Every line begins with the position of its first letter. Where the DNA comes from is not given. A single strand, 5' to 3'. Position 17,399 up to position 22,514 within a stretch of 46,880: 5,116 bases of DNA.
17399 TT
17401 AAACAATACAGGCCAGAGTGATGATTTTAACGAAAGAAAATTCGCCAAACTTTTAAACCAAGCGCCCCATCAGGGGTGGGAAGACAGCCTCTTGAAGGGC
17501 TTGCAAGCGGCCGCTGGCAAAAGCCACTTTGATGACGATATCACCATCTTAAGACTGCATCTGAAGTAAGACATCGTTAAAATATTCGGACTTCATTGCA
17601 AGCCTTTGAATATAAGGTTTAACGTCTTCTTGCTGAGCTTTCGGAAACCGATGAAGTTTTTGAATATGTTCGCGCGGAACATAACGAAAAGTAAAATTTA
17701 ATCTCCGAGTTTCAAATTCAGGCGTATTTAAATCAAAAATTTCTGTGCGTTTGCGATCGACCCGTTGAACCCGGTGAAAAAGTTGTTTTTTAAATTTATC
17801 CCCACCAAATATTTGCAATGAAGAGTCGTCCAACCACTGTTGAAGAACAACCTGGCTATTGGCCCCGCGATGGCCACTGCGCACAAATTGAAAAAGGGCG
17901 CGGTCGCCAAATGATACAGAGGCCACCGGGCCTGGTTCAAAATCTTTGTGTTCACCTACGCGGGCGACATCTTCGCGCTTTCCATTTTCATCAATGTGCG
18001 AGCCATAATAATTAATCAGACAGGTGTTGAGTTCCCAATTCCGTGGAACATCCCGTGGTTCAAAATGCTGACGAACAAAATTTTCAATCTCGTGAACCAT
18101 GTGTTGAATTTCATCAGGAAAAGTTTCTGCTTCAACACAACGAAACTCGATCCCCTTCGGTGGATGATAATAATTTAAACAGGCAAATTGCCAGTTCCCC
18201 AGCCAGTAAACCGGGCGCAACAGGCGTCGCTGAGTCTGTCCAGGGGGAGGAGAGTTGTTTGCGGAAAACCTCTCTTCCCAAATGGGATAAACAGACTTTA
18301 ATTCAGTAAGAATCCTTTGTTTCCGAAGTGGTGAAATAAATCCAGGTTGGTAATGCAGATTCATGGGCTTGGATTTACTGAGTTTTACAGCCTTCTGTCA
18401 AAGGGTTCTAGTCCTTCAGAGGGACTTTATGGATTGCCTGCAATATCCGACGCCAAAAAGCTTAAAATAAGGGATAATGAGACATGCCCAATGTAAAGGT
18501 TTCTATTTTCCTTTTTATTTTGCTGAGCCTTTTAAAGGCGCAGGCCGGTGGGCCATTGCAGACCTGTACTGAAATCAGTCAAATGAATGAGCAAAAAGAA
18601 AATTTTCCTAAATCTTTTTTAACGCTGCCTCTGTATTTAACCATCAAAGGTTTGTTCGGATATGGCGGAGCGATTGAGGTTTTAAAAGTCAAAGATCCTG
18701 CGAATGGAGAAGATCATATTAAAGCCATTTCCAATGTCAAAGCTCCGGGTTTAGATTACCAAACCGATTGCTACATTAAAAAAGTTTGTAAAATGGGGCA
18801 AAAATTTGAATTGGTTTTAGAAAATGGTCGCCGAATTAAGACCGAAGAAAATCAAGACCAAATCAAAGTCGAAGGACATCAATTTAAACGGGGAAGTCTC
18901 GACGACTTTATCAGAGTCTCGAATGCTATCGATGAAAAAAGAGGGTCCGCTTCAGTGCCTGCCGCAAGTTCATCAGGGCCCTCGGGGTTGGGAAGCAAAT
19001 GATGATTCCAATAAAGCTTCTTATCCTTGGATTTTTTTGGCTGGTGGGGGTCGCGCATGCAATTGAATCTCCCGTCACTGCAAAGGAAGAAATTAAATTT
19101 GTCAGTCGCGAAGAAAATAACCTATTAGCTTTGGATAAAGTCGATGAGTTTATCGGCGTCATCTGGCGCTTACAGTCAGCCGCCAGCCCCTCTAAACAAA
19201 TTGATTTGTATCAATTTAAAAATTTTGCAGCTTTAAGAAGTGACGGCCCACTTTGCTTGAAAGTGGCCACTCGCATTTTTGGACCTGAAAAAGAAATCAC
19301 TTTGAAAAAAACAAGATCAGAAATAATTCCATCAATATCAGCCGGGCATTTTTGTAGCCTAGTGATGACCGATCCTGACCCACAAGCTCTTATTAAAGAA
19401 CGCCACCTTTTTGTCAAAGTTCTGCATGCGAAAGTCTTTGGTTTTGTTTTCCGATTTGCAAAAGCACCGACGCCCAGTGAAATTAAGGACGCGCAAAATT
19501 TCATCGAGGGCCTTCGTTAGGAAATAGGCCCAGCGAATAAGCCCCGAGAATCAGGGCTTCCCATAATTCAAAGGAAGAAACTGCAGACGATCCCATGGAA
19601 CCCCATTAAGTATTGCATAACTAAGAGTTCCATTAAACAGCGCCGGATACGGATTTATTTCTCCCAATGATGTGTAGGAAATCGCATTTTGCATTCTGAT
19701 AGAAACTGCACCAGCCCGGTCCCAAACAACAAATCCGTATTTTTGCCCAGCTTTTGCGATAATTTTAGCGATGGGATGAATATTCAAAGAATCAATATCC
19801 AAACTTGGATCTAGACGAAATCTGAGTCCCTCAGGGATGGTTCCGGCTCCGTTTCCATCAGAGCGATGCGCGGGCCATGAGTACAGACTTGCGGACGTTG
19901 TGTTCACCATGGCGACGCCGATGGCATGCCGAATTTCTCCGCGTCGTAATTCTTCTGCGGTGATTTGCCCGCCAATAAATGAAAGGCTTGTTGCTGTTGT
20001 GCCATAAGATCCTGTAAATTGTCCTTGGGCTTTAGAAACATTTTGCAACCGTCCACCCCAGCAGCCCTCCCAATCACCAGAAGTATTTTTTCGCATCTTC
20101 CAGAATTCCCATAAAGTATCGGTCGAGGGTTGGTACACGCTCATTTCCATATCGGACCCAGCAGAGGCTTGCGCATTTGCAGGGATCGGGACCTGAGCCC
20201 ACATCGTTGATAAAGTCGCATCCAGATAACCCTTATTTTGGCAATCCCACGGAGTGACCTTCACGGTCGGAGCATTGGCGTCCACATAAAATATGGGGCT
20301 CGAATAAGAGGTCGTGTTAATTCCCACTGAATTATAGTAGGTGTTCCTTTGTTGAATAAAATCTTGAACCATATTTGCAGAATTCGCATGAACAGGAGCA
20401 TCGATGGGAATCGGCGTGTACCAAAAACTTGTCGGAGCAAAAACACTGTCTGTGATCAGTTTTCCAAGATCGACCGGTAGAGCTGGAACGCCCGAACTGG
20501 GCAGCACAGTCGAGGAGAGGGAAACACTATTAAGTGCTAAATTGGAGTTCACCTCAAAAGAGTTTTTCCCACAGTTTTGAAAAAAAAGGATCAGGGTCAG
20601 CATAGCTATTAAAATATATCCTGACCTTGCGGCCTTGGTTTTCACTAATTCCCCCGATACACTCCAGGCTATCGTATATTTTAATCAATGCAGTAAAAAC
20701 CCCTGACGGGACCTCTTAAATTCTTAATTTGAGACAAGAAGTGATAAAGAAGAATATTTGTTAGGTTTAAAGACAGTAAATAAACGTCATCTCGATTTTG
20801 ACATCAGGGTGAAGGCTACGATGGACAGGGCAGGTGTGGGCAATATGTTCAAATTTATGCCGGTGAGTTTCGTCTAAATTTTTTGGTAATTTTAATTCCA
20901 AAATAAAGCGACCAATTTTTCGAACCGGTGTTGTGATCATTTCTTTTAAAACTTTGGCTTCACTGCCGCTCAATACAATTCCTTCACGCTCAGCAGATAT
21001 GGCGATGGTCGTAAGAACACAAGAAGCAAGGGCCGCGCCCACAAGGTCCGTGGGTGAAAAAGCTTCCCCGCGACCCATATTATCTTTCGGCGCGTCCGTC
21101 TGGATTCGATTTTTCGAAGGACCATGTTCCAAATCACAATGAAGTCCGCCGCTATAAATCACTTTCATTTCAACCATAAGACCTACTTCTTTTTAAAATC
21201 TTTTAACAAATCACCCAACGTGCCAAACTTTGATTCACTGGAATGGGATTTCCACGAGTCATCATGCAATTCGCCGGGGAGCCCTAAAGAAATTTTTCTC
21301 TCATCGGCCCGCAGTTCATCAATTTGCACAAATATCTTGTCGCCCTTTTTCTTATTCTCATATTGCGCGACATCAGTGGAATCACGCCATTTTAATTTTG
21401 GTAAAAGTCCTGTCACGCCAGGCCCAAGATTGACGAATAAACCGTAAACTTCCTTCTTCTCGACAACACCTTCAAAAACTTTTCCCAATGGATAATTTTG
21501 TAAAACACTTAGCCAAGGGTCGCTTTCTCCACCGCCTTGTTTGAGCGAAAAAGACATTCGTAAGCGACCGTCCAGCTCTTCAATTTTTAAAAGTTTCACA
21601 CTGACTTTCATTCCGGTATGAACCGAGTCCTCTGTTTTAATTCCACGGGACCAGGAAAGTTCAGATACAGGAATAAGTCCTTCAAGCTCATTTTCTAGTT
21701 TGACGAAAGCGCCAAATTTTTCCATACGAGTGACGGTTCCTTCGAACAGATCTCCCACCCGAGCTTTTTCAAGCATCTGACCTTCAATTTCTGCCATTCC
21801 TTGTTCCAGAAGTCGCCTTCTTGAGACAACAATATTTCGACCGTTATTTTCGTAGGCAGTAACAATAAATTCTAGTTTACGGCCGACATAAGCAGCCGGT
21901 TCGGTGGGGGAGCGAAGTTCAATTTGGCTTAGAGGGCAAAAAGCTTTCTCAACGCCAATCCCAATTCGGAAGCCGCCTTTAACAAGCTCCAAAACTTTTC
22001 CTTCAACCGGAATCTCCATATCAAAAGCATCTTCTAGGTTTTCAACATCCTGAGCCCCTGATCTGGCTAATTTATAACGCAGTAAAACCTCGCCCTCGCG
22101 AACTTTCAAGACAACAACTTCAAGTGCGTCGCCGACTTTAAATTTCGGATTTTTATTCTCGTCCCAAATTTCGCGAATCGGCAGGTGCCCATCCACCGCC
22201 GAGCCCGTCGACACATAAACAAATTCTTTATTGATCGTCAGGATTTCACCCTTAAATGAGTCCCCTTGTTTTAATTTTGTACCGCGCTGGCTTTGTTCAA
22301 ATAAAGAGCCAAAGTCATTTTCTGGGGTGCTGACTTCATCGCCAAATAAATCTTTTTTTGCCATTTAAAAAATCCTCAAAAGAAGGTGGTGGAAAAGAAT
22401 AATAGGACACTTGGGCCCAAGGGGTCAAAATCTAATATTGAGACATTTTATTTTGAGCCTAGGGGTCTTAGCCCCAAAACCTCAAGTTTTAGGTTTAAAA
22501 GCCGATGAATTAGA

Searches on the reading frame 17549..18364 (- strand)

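Call 69: search_protein_families(library=pfam, proteins=[window:17549-18364:-], max_evalue=0.001)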
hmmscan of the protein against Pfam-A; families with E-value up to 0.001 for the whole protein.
window:17549-18364:- (271 aa): 1 family
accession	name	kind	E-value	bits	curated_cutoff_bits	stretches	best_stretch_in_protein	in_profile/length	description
PF13532.12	2OG-FeII_Oxy_2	-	5.2e-24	86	31.2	1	3-227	2-194/194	2OG-Fe(II) oxygenase superfamily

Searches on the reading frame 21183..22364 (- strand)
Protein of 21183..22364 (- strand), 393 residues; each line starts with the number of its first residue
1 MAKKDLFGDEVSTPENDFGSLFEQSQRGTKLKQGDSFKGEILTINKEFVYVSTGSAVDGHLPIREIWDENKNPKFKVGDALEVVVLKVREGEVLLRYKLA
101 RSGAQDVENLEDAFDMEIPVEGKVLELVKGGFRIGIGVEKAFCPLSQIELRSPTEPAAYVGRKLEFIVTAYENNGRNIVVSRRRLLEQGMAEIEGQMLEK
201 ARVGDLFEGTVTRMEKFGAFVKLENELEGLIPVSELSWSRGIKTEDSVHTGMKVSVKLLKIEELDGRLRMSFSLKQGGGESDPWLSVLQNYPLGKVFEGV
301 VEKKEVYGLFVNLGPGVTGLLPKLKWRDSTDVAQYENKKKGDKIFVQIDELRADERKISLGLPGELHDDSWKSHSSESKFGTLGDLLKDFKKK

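Call 69: search_protein_families(library=pfam, proteins=[window:21183-22364:-], max_evalue=0.001)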
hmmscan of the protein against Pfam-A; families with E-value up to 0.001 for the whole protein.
window:21183-22364:- (393 aa): 2 families
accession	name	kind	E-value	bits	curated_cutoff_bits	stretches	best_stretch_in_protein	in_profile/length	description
PF00575.29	S1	-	1.2e-46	157.4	22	4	201-271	2-72/74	S1 RNA binding domain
PF23459.1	S1_RRP5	-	1.7e-09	38.5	27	0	204-271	4-71/72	RRP5 S1 domain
